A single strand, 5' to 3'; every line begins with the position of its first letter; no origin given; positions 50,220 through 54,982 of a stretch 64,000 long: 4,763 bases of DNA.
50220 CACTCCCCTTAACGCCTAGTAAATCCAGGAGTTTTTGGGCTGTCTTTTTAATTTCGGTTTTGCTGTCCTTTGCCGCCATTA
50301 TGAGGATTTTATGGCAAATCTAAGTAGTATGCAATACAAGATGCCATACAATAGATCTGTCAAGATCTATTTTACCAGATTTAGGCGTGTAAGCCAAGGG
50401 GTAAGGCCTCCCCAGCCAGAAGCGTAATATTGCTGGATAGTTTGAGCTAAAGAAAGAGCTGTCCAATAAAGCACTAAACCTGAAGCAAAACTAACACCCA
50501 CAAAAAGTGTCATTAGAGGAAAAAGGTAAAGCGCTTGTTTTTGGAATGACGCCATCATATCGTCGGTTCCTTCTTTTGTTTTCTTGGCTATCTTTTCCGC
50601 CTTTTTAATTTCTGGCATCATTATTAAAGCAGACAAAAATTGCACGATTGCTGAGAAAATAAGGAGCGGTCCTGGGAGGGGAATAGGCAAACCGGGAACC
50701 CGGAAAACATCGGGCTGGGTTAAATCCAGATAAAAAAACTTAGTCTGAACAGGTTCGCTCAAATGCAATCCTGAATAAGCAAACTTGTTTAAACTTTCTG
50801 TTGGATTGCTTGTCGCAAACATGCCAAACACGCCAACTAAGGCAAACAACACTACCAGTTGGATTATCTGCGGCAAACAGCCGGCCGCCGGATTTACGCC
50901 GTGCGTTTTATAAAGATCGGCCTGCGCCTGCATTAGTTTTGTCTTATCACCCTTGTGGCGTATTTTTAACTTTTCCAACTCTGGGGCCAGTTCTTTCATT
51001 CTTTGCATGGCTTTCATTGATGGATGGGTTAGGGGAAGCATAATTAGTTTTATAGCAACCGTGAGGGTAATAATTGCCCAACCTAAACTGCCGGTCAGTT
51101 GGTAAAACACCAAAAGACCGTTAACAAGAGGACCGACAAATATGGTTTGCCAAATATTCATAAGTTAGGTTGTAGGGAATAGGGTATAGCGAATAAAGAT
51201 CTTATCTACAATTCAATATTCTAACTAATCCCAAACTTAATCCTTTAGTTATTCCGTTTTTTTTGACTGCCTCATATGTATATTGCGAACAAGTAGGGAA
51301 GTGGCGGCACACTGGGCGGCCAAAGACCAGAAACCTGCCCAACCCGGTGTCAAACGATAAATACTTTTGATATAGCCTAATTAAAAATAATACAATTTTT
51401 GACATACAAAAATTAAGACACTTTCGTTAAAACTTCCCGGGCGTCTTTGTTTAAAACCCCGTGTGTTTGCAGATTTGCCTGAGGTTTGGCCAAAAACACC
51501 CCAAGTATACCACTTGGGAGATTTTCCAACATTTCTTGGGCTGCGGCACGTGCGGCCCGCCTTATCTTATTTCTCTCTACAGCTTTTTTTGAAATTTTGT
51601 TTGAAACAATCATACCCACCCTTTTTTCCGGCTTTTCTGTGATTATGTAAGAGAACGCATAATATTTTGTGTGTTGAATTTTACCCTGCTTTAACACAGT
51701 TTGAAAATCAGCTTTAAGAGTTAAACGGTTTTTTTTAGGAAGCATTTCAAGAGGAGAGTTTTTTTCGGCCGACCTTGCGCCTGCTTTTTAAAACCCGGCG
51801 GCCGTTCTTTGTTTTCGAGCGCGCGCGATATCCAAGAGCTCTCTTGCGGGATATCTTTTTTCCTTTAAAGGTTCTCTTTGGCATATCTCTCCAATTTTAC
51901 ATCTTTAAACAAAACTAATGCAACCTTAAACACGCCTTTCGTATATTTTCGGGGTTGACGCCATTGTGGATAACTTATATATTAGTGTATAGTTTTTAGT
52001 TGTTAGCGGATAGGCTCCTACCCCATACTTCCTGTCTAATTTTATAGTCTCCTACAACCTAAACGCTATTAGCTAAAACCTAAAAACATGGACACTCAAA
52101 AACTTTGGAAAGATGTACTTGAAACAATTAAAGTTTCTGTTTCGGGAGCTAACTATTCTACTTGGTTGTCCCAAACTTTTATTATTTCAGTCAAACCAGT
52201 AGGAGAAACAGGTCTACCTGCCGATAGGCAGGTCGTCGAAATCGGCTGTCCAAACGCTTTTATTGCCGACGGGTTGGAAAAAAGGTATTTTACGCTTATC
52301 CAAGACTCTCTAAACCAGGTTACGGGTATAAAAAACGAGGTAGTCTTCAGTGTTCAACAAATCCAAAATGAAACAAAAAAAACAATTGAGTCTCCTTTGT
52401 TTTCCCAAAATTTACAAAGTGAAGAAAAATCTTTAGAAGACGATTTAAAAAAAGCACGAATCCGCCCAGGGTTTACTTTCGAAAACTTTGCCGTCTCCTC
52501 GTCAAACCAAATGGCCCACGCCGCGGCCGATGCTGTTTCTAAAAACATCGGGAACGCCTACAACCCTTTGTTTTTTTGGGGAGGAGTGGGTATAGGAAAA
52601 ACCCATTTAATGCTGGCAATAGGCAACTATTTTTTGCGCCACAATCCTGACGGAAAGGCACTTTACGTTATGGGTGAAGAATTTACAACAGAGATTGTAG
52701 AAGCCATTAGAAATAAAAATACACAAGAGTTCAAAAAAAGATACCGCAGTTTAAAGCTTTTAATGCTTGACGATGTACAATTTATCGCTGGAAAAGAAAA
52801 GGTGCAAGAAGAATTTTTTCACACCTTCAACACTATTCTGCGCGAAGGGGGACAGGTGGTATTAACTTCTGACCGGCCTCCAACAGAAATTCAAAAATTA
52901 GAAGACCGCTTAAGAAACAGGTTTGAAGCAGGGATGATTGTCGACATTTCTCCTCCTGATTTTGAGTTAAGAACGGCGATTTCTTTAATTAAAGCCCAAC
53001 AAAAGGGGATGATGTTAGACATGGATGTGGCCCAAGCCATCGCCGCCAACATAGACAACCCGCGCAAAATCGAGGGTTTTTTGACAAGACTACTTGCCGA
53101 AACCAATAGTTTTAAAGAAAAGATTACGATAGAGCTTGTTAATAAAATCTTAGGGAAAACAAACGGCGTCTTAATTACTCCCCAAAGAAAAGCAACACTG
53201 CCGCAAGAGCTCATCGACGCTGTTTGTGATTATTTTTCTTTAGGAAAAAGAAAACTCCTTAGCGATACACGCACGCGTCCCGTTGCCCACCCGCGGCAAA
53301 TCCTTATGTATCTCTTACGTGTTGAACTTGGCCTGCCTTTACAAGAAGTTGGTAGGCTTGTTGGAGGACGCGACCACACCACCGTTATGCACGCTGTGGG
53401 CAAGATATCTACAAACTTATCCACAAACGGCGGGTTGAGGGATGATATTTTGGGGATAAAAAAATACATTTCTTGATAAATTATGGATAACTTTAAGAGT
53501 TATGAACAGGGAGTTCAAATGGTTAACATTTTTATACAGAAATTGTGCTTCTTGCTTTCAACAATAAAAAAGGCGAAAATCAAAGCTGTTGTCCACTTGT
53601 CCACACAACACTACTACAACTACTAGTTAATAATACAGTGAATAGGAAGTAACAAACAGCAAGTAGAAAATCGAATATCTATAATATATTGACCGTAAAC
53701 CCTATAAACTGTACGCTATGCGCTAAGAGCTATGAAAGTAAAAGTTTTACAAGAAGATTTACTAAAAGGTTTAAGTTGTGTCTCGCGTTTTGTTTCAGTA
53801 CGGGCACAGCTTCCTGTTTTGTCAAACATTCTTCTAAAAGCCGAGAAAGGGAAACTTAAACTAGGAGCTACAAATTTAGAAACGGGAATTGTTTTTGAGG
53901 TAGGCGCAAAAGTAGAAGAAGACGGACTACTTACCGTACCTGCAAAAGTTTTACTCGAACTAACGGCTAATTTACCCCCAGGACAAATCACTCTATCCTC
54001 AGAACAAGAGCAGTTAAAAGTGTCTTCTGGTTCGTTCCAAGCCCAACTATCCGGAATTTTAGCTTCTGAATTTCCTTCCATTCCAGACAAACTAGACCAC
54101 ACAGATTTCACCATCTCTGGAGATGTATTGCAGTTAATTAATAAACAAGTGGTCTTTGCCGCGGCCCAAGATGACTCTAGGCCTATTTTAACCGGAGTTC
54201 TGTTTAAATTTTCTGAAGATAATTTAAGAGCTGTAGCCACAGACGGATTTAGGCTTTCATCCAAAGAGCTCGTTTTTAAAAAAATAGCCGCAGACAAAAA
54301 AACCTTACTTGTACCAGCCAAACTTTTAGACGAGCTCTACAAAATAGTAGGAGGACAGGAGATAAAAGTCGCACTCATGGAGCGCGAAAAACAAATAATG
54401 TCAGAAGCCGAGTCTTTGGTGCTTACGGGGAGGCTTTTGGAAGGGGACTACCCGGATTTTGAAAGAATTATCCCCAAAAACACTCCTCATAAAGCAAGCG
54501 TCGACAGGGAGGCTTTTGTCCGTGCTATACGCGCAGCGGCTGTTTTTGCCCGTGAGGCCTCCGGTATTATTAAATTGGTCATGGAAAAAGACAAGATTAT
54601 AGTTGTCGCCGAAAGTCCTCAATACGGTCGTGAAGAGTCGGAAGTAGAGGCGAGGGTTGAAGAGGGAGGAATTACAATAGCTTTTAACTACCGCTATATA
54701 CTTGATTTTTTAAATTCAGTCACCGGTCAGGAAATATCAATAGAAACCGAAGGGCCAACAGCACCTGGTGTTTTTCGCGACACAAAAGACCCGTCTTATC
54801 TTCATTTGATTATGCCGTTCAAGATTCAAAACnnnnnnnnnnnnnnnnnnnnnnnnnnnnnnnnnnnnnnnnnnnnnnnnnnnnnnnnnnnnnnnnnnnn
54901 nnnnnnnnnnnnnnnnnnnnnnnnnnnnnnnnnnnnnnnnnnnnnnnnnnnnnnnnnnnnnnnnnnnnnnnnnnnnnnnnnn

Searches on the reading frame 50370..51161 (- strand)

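Call 66: search_protein_families(library=pfam, proteins=[window:50370-51161:-], max_evalue=0.01)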
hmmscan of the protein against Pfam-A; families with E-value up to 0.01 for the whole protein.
window:50370-51161:- (264 aa): 2 families
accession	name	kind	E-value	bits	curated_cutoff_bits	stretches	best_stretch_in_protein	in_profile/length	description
PF02096.25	60KD_IMP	-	9.6e-45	152.9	35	1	27-247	2-161/163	60Kd inner membrane protein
PF19579.4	FtsL_2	-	0.0065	16.8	24.6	0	28-80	18-70/100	Bacteriodetes cell division protein (FtsL-like)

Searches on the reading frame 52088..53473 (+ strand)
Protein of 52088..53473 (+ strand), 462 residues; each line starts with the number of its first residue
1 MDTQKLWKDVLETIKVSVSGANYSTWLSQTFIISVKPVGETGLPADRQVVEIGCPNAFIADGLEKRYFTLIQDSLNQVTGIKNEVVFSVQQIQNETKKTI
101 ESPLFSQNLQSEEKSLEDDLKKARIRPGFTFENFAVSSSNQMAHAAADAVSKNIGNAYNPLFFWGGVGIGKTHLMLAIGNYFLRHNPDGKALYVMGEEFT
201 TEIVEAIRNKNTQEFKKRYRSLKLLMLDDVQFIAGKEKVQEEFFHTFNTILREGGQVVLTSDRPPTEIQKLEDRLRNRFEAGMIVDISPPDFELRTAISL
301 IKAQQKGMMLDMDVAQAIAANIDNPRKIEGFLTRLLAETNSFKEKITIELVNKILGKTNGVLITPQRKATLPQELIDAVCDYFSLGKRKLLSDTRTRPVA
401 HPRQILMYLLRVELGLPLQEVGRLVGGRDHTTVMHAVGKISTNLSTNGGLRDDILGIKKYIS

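Call 52: search_protein_families(library=pfam, proteins=[window:52088-53473:+], max_evalue=0.001)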
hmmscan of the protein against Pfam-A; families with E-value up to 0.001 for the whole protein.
window:52088-53473:+ (462 aa): 6 families
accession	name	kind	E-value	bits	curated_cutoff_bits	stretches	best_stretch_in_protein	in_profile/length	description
PF00308.24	Bac_DnaA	-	1.1e-63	214.7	23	1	128-286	4-162/162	Bacterial DnaA ATPAse domain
PF08299.17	Bac_DnaA_C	-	6.7e-23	80.9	31.5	1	373-440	2-69/69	Bacterial dnaA protein helix-turn-helix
PF01695.23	IstB_IS21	-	2.4e-07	30.9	24.1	1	100-266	33-197/238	IstB-like ATP binding protein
PF11638.13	DnaA_N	-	2.5e-07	30.8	24.6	1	4-76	1-64/65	DnaA N-terminal domain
PF03969.22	AFG1_ATPase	-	0.00012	21.6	27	1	105-176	7-79/361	AFG1-like ATPase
PF00004.35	AAA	-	0.00015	22.6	21.2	1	162-281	2-125/131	ATPase family associated with various cellular activities (AAA)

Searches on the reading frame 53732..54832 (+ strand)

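Call 66: search_protein_families(library=pfam, proteins=[window:53732-54832:+], max_evalue=0.01)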
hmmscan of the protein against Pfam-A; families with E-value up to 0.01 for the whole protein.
window:53732-54832:+ (367 aa): 3 families
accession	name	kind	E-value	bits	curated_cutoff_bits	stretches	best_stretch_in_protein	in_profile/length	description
PF02767.21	DNA_pol3_beta_2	-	1.1e-29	103.5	27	1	128-242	2-116/116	DNA polymerase III beta subunit, central domain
PF00712.24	DNA_pol3_beta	-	1.4e-29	103.1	24.4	2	1-118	1-120/120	DNA polymerase III beta subunit, N-terminal domain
PF02768.20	DNA_pol3_beta_3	-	5.4e-24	84.7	27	1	245-363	2-120/121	DNA polymerase III beta subunit, C-terminal domain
